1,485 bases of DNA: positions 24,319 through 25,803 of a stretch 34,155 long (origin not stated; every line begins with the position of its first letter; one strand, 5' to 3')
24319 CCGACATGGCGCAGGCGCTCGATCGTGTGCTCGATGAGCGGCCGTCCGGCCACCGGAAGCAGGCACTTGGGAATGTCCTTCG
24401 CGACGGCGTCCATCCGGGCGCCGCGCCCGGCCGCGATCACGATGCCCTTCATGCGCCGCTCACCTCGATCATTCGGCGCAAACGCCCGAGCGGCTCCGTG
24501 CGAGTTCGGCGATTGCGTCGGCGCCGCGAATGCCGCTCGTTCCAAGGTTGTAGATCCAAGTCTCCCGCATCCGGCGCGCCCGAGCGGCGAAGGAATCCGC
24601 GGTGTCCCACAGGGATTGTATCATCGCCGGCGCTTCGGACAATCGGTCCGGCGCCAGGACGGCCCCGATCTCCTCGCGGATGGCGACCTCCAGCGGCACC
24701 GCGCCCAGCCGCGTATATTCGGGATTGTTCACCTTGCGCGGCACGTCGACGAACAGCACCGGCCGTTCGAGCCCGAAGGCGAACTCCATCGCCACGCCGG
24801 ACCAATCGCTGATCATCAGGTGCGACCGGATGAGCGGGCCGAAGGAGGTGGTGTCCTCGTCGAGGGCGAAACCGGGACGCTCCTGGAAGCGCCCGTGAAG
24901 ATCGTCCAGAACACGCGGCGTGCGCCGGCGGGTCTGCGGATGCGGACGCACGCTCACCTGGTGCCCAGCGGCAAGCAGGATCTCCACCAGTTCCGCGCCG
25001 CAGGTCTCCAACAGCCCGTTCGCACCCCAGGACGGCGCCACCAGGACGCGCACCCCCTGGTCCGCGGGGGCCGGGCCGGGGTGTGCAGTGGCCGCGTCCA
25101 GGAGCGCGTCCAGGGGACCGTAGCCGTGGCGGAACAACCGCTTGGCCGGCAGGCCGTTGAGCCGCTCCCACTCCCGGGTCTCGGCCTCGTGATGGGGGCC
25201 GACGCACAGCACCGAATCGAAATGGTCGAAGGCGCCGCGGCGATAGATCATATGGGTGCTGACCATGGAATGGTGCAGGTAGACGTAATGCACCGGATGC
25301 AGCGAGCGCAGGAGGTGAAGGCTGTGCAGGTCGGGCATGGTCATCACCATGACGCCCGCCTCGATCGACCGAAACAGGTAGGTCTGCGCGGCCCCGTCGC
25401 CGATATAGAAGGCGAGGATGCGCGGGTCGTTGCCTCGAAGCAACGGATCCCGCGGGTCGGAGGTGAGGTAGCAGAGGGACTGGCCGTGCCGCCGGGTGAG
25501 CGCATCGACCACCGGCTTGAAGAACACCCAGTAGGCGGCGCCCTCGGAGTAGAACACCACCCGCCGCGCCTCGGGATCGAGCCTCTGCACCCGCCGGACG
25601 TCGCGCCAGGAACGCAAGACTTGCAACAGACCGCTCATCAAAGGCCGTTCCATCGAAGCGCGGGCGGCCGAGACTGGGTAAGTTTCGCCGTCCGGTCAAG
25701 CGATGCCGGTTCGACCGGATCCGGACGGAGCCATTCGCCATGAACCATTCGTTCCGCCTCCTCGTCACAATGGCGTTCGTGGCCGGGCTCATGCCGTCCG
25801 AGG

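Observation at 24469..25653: TagF/TagB-like enzyme as a candidate CMP-phosphonate:glycan phosphonotransferase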

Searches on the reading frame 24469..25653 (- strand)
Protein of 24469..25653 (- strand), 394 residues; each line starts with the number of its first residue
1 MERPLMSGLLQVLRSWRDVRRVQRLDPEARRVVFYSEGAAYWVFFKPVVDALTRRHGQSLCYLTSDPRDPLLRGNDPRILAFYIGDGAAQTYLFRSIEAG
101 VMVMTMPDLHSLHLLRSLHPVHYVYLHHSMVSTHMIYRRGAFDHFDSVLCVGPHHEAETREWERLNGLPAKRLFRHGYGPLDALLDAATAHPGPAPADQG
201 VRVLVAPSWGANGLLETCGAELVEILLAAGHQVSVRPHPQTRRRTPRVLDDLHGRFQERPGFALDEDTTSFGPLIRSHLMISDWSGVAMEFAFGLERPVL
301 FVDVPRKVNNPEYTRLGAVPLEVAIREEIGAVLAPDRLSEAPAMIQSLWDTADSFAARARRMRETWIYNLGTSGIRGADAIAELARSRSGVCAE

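Call 6: search_protein_families(library=pfam, proteins=[window:24469-25653:-], max_evalue=0.01)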
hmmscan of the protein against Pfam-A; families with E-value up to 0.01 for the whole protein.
window:24469-25653:- (394 aa): 1 family
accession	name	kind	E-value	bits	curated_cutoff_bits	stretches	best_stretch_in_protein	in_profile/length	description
PF04464.20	Glyphos_transf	-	0.009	15.4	22.1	0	158-301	145-291/367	CDP-Glycerol:Poly(glycerophosphate) glycerophosphotransferase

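Call 11: search_solved_structures(query=window:24469-25653:-, max_evalue=10, show_alignments=3)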
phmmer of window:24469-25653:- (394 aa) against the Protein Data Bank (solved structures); distinct sequences matched with E-value up to 10: 1.
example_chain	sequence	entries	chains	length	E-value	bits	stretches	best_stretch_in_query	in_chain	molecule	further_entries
3r6m_A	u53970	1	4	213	0.15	14.1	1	221-330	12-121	YeaZ, resuscitation promoting factor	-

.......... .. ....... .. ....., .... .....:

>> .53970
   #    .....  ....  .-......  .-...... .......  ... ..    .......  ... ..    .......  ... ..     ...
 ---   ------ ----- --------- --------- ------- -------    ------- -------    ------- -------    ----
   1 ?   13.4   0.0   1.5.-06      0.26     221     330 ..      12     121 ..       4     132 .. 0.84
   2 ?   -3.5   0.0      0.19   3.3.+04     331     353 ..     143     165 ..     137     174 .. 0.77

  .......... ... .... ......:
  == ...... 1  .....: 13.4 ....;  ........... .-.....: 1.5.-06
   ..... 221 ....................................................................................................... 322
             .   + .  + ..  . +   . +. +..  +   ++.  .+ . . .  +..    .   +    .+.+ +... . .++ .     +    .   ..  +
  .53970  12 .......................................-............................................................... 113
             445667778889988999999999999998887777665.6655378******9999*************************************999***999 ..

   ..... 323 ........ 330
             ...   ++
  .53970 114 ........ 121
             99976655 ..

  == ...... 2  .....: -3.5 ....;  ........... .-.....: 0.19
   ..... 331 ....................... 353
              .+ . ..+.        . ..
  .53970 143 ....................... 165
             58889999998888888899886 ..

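Call 12: find_homologous_proteins(query=window:24469-25653:-, max_evalue=0.001)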
Query window:24469-25653:- (394 aa): 2934 proteins with E <= 0.001 among 8000 candidates; the best 120 are listed.
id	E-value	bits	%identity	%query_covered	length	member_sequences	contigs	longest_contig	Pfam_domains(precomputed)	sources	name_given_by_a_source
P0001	5.8e-264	893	100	99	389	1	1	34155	-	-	-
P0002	2.9e-219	746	82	99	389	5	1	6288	-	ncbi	-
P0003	5.1e-168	577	65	97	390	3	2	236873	-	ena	-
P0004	3.8e-162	558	64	97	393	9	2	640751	-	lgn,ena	-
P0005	2.2e-158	545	61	98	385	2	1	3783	-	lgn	-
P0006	3.9e-157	541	61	97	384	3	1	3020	-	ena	-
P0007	1.1e-156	540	62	96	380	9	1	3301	-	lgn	-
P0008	7.0e-153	527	60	97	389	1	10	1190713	-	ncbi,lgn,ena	-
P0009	8.9e-149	514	60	97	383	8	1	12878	-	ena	-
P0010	5.2e-147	508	57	98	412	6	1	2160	-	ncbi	-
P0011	5.6e-147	508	58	97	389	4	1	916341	-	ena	-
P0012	3.1e-145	502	59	96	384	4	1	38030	PF04464.21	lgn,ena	-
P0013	1.0e-144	500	57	96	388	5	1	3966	-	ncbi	-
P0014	1.4e-143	497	58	95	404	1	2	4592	-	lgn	-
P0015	9.7e-143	494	56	97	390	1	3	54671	-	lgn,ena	-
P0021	1.6e-135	470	55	96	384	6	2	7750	PF04464.21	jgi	jgi:hypothetical protein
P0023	2.6e-134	466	54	97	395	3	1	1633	PF04464.21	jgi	jgi:hypothetical protein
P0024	4.2e-134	465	55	96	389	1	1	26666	PF04464.21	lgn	-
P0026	4.9e-133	462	56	96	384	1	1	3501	PF04464.21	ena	-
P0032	3.5e-131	456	54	96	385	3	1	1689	PF04464.21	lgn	-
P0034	1.2e-130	454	55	97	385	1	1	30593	PF04464.21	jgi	jgi:hypothetical protein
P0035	3.5e-130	453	56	95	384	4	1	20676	PF04464.21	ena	-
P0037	7.7e-129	448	54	96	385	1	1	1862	PF04464.21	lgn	-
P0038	9.0e-129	448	54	98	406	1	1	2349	PF04464.21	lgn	-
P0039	1.6e-128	447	55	92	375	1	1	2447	PF04464.21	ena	-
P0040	2.0e-128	447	54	96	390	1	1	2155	PF04464.21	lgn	-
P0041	2.9e-128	446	53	96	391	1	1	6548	PF04464.21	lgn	-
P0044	3.4e-128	446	53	96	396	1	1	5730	PF04464.21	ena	-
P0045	5.3e-128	445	52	98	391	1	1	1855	PF04464.21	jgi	jgi:YidC/Oxa1 family membrane protein insertase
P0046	6.5e-128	445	56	93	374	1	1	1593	PF04464.21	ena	-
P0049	1.1e-127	444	52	95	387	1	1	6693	PF04464.21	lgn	-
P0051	1.6e-127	444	54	93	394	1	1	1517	PF04464.21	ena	-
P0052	2.6e-127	443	52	97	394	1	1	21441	PF04464.21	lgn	-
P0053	3.4e-127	443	51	97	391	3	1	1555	PF04464.21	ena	-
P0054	3.9e-127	443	54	96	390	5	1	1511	PF04464.21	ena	-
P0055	6.4e-127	442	52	97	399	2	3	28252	PF04464.21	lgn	-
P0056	1.7e-126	440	52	93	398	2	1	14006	PF04464.21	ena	-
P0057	2.0e-126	440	55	95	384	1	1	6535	PF04464.21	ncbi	-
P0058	2.5e-126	440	52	96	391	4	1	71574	PF04464.21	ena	-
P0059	4.4e-126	439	53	95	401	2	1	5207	PF04464.21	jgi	jgi:hypothetical protein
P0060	6.5e-126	439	53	96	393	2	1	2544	PF04464.21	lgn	-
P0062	9.1e-126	438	52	96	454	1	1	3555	PF04464.21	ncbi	-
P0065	1.4e-125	437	55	90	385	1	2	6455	PF04464.21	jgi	-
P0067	2.6e-125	437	52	95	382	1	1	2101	PF04464.21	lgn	-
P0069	3.8e-125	436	51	95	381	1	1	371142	PF04464.21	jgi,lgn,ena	-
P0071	4.5e-125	436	52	97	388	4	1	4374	PF04464.21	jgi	jgi:hypothetical protein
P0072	9.6e-125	435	53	93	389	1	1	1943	PF04464.21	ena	-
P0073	1.3e-124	434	50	96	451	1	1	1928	PF04464.21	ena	-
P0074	1.4e-124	434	55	93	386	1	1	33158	PF04464.21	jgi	jgi:YidC/Oxa1 family membrane protein insertase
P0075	1.8e-124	434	51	95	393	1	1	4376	PF04464.21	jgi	jgi:hypothetical protein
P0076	1.9e-124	434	51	96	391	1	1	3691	PF04464.21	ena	-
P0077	2.0e-124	434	54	95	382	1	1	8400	PF04464.21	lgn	-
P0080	3.6e-124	433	49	97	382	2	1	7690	PF04464.21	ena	-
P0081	3.7e-124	433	51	97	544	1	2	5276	-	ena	-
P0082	4.3e-124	433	52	98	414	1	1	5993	PF04464.21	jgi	-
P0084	5.3e-124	432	49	95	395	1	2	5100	PF04464.21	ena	-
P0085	5.7e-124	432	49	95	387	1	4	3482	PF04464.21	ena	-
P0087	6.4e-124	432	52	98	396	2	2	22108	PF04464.21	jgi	jgi:hypothetical protein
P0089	1.0e-123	431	55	90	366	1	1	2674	PF04464.21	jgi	jgi:YidC/Oxa1 family membrane protein insertase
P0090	1.1e-123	431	51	94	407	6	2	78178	PF04464.21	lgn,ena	-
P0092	1.4e-123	431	51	95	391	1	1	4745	PF04464.21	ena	-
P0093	1.5e-123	431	53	94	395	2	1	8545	PF04464.21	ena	-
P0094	1.9e-123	430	54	93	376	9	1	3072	PF04464.21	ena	-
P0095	2.0e-123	430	53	95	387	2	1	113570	PF04464.21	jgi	jgi:YidC/Oxa1 family membrane protein insertase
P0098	3.1e-123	430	53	95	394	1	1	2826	PF04464.21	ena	-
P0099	3.5e-123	430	49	97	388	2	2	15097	PF04464.21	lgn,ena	-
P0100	3.7e-123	429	50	93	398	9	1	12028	PF04464.21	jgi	-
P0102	4.9e-123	429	51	98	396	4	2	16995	PF04464.21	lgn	-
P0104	5.4e-123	429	51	97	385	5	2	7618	PF04464.21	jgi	jgi:YidC/Oxa1 family membrane protein insertase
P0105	5.5e-123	429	52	96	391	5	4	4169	PF04464.21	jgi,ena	-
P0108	8.5e-123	428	53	97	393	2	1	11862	PF04464.21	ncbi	-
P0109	8.7e-123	428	51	95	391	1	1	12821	PF04464.21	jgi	-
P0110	9.7e-123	428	50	96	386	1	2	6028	PF04464.21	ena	-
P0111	1.9e-122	427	50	94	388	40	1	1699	PF04464.21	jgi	jgi:YidC/Oxa1 family membrane protein insertase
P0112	2.3e-122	427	51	95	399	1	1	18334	PF04464.21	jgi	jgi:hypothetical protein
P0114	2.7e-122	427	52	96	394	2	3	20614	PF04464.21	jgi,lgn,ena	-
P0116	3.2e-122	426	48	97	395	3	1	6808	PF04464.21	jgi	jgi:hypothetical protein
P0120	4.8e-122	426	52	96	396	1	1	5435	PF04464.21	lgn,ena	-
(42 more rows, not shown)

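Call 14: find_encoding_contigs(protein=P0004, flank=10000, max_places=3)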
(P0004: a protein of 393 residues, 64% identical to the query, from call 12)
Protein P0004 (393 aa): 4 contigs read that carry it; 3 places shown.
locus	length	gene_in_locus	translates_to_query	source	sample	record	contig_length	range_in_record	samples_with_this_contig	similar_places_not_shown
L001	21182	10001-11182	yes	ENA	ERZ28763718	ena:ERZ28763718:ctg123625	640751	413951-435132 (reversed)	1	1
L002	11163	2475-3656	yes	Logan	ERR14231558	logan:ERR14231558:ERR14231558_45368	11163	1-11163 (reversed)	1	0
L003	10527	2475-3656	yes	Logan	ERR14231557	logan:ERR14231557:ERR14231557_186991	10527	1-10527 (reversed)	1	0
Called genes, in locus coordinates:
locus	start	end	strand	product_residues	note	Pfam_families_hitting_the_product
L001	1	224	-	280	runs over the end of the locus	PF05175:MTS, PF13489:Methyltransf_23, PF01209:Ubie_methyltran, PF06325:PrmA (weak), PF13847:Methyltransf_31, PF08241:Methyltransf_11, PF08242:Methyltransf_12, PF13649:Methyltransf_25, +1 more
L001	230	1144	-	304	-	PF13641:Glyco_tranf_2_3, PF00535:Glycos_transf_2, PF10111:Glyco_tranf_2_2, PF13632:Glyco_trans_2_3 (weak)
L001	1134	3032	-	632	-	PF13522:GATase_6, PF13537:GATase_7, PF00733:Asn_synthase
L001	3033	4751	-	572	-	PF07940:Hepar_II_III_C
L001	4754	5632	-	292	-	PF01522:Polysacc_deac_1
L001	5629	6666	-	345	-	PF13527:Acetyltransf_9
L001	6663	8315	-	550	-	-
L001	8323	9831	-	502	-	PF00884:Sulfatase, PF01663:Phosphodiest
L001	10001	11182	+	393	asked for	-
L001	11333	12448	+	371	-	PF12844:HTH_19, PF13560:HTH_31, PF01381:HTH_3, PF00483:NTP_transferase (weak), PF12804:NTP_transf_3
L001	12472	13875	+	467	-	PF07883:Cupin_2 (faint)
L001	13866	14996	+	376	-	PF00465:Fe-ADH, PF25137:ADH_Fe_C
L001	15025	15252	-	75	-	-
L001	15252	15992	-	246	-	PF13489:Methyltransf_23, PF13649:Methyltransf_25, PF13847:Methyltransf_31, PF08241:Methyltransf_11, PF08242:Methyltransf_12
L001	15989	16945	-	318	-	PF00389:2-Hacid_dh, PF02826:2-Hacid_dh_C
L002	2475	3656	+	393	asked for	-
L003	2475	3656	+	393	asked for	-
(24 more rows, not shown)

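Call 15: find_encoding_contigs(protein=P0008, flank=10000, max_places=3)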
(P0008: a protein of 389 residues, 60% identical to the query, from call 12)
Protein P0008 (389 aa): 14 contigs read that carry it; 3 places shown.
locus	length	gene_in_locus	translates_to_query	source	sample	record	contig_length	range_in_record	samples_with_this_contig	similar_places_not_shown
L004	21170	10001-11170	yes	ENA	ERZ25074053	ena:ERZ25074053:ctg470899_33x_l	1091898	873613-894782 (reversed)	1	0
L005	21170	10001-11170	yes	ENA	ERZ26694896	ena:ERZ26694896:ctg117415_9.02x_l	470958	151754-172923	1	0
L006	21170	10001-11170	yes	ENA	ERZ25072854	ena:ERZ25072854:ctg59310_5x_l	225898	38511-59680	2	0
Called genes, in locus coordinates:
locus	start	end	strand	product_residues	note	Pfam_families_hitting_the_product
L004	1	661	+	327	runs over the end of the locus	PF00149:Metallophos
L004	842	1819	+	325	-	-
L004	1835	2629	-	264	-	PF09359:VTC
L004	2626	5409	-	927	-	PF08757:CotH, PF13229:Beta_helix (weak)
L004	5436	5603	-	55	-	-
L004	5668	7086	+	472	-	PF13384:HTH_23 (faint), PF13936:HTH_38, PF00665:rve (weak)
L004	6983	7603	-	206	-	PF16316:DUF4956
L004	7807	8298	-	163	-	-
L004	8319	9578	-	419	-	-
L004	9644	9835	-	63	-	-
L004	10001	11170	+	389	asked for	-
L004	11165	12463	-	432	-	PF03446:NAD_binding_2 (faint), PF03721:UDPG_MGDP_dh_N, PF00984:UDPG_MGDP_dh, PF03720:UDPG_MGDP_dh_C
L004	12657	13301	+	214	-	PF13412:HTH_24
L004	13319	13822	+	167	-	PF02357:NusG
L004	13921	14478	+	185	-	PF08241:Methyltransf_11 (faint)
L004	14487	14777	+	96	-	-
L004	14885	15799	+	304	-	PF01370:Epimerase, PF13460:NAD_binding_10 (weak), PF16363:GDP_Man_Dehyd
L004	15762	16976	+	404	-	PF01041:DegT_DnrJ_EryC1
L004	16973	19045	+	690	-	PF02310:B12-binding, PF04055:Radical_SAM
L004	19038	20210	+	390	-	PF02350:Epimerase_2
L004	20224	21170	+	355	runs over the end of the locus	PF03102:NeuB, PF08666:SAF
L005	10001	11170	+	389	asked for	-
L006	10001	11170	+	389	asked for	-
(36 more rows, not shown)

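Call 24: find_related_loci(query=A1, collection=genome_contigs, flank=10000)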
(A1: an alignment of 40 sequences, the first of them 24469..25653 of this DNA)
Query A1 (394 aa) in genome_contigs; peptide patterns used: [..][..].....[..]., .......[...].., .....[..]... (x = any residue, [..] = any of these).
367 stretches matched a pattern; 293 encode a relative of the query (tblastn E <= 1e-3); the best 80 are kept; 80 distinct loci.
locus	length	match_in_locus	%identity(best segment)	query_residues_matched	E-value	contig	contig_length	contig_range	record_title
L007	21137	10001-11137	57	6-384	2e-144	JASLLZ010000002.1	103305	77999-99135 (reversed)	MAG: Rhodospirillales bacterium isolate Arabian10_MAG_36 NODE_2_length_103305_cov_14.772814, whole genome shotgun sequen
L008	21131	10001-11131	62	5-385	4e-158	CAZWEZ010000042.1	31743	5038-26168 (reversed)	MAG TPA_asm: uncultured Thalassospiraceae bacterium isolate binchicken_co85_32 genome assembly, contig: NODE_856_length_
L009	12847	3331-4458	56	11-385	8e-134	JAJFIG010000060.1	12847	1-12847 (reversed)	MAG: Rhodospirillales bacterium isolate OFTM194 OFTM194_59, whole genome shotgun sequence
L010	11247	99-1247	49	5-386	1e-130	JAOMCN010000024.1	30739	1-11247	Rhodospirillales bacterium isolate AH-558-E05 AH-558-E05_NODE_24, whole genome shotgun sequence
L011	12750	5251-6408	53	6-390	3e-127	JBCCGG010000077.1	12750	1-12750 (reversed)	MAG: Pseudomonadota bacterium isolate P01_B01_bin.38 k141_4045402_length_12750_cov_16.9847, whole genome shotgun sequenc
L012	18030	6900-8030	52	5-384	3e-126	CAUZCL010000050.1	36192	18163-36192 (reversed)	MAG: Acidobacteria bacterium bin61 isolate CB27_AW.28 genome assembly, contig: Ga0310120_10000366, whole genome shotgun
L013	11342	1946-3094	54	11-390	3e-126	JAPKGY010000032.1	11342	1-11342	MAG: Phycisphaerae bacterium isolate PDA_C_MAG.97 MAG.97_32, whole genome shotgun sequence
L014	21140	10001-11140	53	8-385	2e-125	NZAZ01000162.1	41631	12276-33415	MAG: Rhodospirillaceae bacterium isolate ARS16 MHASMcontig_634927, whole genome shotgun sequence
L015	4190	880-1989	49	14-384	4e-127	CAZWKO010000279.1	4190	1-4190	MAG TPA_asm: uncultured Vicinamibacteraceae bacterium isolate SRP077602_co4_670 genome assembly, contig: NODE_44850_leng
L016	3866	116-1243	52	12-385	3e-127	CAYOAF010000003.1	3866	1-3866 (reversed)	MAG TPA_asm: uncultured Dehalococcoidia bacterium isolate SRP260945_co2_452 genome assembly, contig: k141_1107076, whole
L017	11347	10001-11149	51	5-385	1e-124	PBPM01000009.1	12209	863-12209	MAG: Rhodospirillaceae bacterium isolate RS361 15359, whole genome shotgun sequence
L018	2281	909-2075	51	2-389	3e-131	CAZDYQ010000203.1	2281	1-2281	MAG TPA_asm: uncultured Burkholderiaceae bacterium isolate SRP268622_co1_14 genome assembly, contig: NODE_124176_length_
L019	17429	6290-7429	49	4-385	9e-124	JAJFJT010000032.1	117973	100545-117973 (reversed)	MAG: Gammaproteobacteria bacterium isolate OFTM50 OFTM50_31, whole genome shotgun sequence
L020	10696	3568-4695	52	12-385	8e-124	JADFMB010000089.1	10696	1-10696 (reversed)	MAG: Proteobacteria bacterium isolate B56T1B8 B56T1B8_NODE12246, whole genome shotgun sequence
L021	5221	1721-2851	51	9-384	2e-124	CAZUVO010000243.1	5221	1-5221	MAG TPA_asm: uncultured Rhizobiaceae bacterium isolate SRP200020_co5_29 genome assembly, contig: NODE_24891_length_5221_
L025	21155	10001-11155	49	3-385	2e-121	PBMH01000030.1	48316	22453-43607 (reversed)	MAG: Alphaproteobacteria bacterium isolate SP218 MHASMcontig_1587871, whole genome shotgun sequence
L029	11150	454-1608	45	5-388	8e-121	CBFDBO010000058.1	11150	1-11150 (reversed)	MAG TPA_asm: uncultured Rhodospirillales bacterium isolate SRR26215676_binner12_Refined_78 genome assembly, contig: ERZ2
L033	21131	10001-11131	49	9-384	2e-118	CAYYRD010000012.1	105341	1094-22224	MAG TPA_asm: uncultured Dehalococcoidales bacterium isolate SRP200020_co5_389 genome assembly, contig: NODE_237_length_1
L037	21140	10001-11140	50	18-394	1e-115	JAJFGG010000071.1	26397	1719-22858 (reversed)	MAG: Alphaproteobacteria bacterium isolate OFTM58 OFTM58_70, whole genome shotgun sequence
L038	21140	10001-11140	47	10-387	2e-115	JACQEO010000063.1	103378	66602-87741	MAG: Deltaproteobacteria bacterium isolate NC_groundwater_1023_Pr1_S-0.65um_68_39 Montesol18_Sp65_coassembly_scaffold_10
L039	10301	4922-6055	50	13-389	4e-115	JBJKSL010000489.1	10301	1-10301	MAG: Phycisphaerae bacterium isolate Bin_81 S1Ck127_1928621_flag_1_multi_5.0000_len_10301, whole genome shotgun sequence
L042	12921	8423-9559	49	5-384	1e-114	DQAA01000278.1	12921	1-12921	MAG TPA_asm: Pseudomonas sp. isolate UBA11273 contig_6182, whole genome shotgun sequence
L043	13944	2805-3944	47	10-387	5e-114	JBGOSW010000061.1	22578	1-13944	MAG: Candidatus Binatia bacterium isolate OBJ_0618_7090110_177 k141_811782_length_22578_cov_94.6346, whole genome shotgu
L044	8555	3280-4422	49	10-387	3e-114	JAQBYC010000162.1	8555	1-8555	MAG: Proteobacteria bacterium isolate casp150-mb.302 NODE_20823_length_8555_cov_0.100639, whole genome shotgun sequence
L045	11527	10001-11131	47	5-384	2e-113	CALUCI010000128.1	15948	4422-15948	MAG: uncultured Pseudomonas sp. isolate xt4sTzMPXT_bin.25.MAG genome assembly, contig: NODE_1705_length_15948_cov_6.7052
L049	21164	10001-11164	48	3-385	6e-112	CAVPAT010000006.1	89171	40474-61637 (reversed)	MAG: uncultured Acidimicrobiia bacterium isolate MFD09779.bin.2.249 genome assembly, contig: contig_50005, whole genome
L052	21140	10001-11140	47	5-384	2e-111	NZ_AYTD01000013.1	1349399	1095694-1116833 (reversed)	Pseudomonas canadensis strain Feb-92 scaffold1.1, whole genome shotgun sequence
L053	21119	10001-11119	50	11-385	2e-124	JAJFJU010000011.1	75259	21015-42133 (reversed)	MAG: Gammaproteobacteria bacterium isolate OFTM67 OFTM67_10, whole genome shotgun sequence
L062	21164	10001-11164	45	3-389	8e-110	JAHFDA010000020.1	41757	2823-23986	MAG: bacterium isolate nzgw234 NODE_584_length_41758_cov_4.051349, whole genome shotgun sequence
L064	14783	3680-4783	45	7-374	4e-109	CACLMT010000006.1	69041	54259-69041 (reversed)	MAG: uncultured SAR86 cluster bacterium isolate AG-464-M18 genome assembly, contig: AG-464-M18_NODE_6, whole genome shot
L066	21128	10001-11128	51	12-385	9e-117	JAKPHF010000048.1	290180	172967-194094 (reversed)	MAG: Planctomycetota bacterium isolate USOA134_maxbin.073 k141_247733, whole genome shotgun sequence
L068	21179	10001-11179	43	5-394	2e-109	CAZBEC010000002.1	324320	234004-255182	MAG TPA_asm: uncultured Thalassospiraceae bacterium isolate SRP167671_co2_97 genome assembly, contig: NODE_7_length_3243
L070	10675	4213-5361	44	5-388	4e-108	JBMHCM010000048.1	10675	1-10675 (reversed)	MAG: Parvibaculales bacterium isolate STO1_bin.242 c_000000000048, whole genome shotgun sequence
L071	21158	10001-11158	50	5-392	8e-108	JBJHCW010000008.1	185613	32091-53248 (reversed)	MAG: Gammaproteobacteria bacterium isolate SF2967_J5348.maxbin.024 NODE_74_length_185613_cov_3.756273, whole genome shot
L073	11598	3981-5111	46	8-385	6e-108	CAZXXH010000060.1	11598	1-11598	MAG TPA_asm: uncultured Dehalococcoidales bacterium isolate SRP092796_co3_883 genome assembly, contig: NODE_11708_length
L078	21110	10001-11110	40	17-384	2e-105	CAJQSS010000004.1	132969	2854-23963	MAG: uncultured Candidatus Nitrosopumilus sp. isolate RIS_SAG_40 genome assembly, contig: c_000000003082, whole genome s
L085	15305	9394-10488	47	24-385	5e-102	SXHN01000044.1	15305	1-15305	MAG: Actinomycetota bacterium isolate F1-120-MAGs023 F1-120__c153058, whole genome shotgun sequence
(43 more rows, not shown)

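Call 30: predict_structure(alignment_id=A1)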
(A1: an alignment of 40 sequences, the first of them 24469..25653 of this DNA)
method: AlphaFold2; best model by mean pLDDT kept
length: 394 residues; sequences in the alignment: 40
mean_pLDDT: 92.4   pTM: 0.90
mean pLDDT of the five models: 92.4, 92.1, 92.1, 91.5, 90.7
residues with pLDDT >= 90: 323; 70-90: 51; 50-70: 15; < 50: 5
segments of 3 or more residues with pLDDT < 50: 392-394
pLDDT, mean of each block of 10 residues (from residue 1): 70 97 96 96 96 97 97 96 95 95 89 85 95 72 91 95 93 97 96 84 96 95 98 96 96 98 94 97 94 98 81 85 93 98 97 93 97 98 87 47
secondary structure, 60 per line:
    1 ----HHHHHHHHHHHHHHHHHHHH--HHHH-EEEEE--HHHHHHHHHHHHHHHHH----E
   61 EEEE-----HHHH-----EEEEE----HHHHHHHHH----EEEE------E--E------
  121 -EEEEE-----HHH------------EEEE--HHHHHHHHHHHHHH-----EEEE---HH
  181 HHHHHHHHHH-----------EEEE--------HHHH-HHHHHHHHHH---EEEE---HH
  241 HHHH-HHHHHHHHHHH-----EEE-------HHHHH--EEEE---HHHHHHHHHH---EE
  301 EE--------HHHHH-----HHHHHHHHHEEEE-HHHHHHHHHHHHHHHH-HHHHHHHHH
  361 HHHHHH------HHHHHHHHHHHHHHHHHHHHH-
elements in order: H5-24 H27-30 E32-36 H39-55 E60-64 H70-73 E79-83 H88-96 E101-104 E122-126 E147-150 H153-166 E172-175 H179-190 E202-205 H214-217 H219-228 E232-235 H239-244 H246-256 E262-264 H272-276 E279-282 H286-295 E299-302 H311-315 H321-329 E330-333 H335-350 H352-366 H373-393
